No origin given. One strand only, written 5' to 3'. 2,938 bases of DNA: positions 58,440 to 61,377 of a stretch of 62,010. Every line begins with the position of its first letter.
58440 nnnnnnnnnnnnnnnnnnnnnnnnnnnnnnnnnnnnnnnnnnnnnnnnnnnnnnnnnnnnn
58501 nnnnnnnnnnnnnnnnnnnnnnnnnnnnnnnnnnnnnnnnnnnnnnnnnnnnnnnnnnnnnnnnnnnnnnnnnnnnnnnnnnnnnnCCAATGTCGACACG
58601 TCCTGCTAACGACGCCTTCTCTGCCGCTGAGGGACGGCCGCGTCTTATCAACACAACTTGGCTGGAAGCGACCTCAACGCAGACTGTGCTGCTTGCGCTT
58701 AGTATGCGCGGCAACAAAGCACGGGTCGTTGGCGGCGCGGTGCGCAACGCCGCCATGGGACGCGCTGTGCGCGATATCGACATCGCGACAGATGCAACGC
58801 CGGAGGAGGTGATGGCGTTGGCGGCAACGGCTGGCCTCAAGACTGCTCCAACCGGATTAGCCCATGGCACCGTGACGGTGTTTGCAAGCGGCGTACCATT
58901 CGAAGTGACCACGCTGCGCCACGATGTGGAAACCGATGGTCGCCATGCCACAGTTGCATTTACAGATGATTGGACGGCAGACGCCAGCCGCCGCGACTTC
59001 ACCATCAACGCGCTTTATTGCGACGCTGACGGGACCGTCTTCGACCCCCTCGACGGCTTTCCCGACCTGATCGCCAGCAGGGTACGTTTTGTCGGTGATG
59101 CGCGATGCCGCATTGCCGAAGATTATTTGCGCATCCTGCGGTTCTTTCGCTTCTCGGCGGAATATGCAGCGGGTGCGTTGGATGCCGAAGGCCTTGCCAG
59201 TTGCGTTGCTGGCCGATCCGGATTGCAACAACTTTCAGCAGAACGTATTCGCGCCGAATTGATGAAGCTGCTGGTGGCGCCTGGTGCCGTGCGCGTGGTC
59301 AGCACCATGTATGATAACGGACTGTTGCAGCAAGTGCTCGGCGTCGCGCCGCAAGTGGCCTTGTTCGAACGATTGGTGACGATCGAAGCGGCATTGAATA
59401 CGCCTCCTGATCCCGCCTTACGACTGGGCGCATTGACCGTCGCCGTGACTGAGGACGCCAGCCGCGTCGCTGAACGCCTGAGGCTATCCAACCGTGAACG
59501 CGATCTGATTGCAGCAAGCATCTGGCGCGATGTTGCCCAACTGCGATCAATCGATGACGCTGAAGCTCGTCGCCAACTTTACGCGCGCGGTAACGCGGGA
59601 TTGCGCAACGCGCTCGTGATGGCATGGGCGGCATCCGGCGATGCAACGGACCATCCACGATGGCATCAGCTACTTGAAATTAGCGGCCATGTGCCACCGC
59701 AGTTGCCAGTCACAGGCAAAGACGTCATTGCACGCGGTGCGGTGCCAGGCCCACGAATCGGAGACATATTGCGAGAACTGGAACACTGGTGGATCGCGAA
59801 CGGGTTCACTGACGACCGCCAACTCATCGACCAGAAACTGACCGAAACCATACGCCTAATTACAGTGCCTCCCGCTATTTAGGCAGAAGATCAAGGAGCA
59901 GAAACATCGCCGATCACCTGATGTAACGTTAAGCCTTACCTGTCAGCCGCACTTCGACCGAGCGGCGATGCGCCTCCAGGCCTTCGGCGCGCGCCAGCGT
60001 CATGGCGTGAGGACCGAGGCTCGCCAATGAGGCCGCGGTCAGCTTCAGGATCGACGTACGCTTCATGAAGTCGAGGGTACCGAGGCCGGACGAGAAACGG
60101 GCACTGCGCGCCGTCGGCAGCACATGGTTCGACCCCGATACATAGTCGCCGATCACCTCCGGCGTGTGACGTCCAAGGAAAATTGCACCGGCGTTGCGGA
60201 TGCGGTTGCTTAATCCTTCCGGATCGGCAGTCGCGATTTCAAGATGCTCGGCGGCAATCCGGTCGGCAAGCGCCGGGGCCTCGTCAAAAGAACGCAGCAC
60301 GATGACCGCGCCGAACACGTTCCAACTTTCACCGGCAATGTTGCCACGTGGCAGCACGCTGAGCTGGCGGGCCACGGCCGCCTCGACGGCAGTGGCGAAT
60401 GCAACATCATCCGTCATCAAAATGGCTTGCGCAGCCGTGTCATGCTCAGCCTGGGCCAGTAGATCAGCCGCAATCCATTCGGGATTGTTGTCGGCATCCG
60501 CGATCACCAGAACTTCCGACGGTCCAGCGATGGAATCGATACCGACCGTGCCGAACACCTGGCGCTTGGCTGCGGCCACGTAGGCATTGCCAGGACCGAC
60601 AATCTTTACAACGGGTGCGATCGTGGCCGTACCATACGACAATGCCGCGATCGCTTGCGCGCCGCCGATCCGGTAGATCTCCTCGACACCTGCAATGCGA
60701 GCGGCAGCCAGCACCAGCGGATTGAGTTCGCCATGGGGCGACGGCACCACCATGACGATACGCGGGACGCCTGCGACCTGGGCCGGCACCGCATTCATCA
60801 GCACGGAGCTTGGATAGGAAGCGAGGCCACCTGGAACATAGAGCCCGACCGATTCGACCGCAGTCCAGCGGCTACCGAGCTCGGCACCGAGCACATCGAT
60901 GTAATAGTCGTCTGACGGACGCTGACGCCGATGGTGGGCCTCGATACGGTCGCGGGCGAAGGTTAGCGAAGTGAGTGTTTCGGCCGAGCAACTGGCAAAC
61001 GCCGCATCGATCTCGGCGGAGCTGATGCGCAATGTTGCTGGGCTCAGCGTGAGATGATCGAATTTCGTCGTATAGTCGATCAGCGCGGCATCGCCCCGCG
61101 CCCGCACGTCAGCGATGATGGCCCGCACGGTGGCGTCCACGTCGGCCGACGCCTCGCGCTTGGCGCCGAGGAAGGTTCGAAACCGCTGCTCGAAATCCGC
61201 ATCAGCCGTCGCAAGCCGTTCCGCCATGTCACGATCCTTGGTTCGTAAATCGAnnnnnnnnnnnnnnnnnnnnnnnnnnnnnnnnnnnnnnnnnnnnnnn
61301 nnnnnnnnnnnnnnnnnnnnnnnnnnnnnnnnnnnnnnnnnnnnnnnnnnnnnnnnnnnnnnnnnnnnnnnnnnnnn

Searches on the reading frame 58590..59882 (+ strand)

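Call 42: search_protein_families(library=ncbifam, proteins=[window:58590-59882:+], max_evalue=1e-10)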
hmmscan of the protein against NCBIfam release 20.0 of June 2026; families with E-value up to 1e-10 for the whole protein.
window:58590-59882:+ (430 aa): 7 families
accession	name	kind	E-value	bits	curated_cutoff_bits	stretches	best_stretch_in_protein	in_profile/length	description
NF009814.0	PRK13299.1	equivalog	1.9e-59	201.7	290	1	30-419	9-392/396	CCA tRNA nucleotidyltransferase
TIGR02692.1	tRNA_CCA_actino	equivalog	2e-33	115.8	438.8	1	35-255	21-245/466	CCA tRNA nucleotidyltransferase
TIGR01942.1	pcnB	subfamily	3.8e-32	111.6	305.65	1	31-257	19-242/425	polynucleotide adenylyltransferase PcnB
NF008634.1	PRK11623.1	equivalog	9.8e-20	70.5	702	1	32-249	51-279/469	polynucleotide adenylyltransferase PcnB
NF008137.0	PRK10885.1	equivalog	2.5e-19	69.4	451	1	45-250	4-207/409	multifunctional CCA addition/repair protein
NF009812.0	PRK13297.1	equivalog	2.6e-14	53.1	624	1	40-334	10-296/364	tRNA CCA-pyrophosphorylase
NF009813.0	PRK13298.1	equivalog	4.1e-11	42.4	606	0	130-228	86-185/417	tRNA CCA-pyrophosphorylase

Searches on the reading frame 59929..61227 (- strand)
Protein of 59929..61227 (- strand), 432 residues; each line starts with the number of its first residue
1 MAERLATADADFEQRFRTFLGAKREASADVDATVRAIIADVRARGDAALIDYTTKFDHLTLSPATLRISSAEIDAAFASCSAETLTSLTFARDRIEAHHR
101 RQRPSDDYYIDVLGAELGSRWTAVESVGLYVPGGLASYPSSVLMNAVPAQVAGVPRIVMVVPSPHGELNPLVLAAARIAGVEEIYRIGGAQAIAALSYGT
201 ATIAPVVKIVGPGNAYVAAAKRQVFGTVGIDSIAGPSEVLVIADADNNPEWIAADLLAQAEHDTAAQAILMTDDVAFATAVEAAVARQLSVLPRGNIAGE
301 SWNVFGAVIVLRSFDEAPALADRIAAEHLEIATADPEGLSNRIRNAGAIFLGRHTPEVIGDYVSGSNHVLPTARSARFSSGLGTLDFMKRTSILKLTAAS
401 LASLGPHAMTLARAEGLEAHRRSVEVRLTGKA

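Call 42: search_protein_families(library=ncbifam, proteins=[window:59929-61227:-], max_evalue=1e-10)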
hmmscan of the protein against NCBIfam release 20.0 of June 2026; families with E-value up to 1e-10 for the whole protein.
window:59929-61227:- (432 aa): 2 families
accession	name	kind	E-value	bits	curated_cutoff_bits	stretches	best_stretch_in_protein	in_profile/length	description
TIGR00069.1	hisD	equivalog_domain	1.7e-154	514.8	243.8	1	34-427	1-393/393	histidinol dehydrogenase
NF010343.0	PRK13770.1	equivalog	2.8e-108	362.4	647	1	28-427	19-414/416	histidinol dehydrogenase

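Call 43: find_homologous_proteins(query=window:59929-61227:-, max_evalue=1e-50)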
Query window:59929-61227:- (432 aa): 8000 proteins with E <= 1e-50 among 8000 candidates; the best 120 are listed.
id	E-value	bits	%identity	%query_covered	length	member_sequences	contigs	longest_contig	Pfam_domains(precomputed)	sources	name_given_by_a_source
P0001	8.7e-271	915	100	100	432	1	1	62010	PF00815.26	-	-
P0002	1.3e-224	763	84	99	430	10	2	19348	PF00815.26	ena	-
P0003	5.0e-224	762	83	99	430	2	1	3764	PF00815.26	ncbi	ncbi:MAG: histidinol dehydrogenase [Hyphomicrobiaceae bacterium]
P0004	3.7e-223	759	84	99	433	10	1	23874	PF00815.26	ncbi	-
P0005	1.1e-222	757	84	99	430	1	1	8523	PF00815.26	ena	-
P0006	5.2e-222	755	84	99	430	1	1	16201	PF00815.26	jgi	jgi:histidinol dehydrogenase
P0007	8.7e-222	754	84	99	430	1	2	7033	PF00815.26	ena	-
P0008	1.2e-221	754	84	99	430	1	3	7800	PF00815.26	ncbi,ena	-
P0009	2.2e-221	753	84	99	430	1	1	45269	PF00815.26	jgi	jgi:histidinol dehydrogenase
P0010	3.7e-221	752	83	99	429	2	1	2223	PF00815.26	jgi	jgi:histidinol dehydrogenase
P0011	5.3e-221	752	84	99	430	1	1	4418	PF00815.26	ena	-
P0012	7.4e-221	751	84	99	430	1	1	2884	PF00815.26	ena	-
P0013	7.6e-221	751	82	99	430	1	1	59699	PF00815.26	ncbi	-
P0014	7.6e-221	751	84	99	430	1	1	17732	PF00815.26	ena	-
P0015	2.2e-220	750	82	99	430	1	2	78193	PF00815.26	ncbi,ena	-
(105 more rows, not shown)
